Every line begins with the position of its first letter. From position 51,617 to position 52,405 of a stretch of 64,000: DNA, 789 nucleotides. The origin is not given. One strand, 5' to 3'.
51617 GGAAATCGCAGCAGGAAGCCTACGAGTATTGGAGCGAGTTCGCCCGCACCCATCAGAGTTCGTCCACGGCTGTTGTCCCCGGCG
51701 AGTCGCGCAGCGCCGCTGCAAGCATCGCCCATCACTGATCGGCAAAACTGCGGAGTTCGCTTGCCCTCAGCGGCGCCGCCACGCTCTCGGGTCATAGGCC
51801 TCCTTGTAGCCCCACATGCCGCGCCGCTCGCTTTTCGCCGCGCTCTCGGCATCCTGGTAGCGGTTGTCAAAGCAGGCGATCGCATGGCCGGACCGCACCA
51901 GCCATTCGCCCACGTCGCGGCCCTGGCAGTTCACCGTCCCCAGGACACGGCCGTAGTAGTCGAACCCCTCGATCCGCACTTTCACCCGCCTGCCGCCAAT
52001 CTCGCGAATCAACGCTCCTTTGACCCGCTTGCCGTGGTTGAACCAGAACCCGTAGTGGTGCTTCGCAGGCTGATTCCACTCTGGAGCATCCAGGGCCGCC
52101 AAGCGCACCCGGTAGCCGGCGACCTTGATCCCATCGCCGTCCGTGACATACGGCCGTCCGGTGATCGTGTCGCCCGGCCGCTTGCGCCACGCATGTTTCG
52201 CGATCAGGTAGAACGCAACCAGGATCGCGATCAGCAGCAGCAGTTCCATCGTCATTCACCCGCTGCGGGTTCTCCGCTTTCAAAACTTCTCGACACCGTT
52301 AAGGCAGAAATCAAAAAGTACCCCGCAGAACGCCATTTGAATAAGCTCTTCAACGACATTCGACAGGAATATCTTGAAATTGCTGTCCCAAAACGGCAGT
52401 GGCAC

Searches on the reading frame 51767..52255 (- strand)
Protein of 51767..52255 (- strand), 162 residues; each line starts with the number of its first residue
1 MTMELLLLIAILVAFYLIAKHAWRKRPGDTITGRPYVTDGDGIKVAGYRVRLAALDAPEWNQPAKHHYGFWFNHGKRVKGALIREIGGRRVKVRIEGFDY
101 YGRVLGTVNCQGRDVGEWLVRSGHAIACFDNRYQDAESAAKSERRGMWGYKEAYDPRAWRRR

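Call 44: search_protein_families(library=pfam, max_evalue=0.01, proteins=[window:51767-52255:-])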
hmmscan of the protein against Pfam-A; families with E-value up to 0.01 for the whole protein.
window:51767-52255:- (162 aa): 1 family
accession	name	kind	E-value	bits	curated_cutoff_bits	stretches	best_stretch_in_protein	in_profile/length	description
PF00565.23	SNase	-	1.9e-13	51.3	21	1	49-148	1-105/107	Staphylococcal nuclease homologue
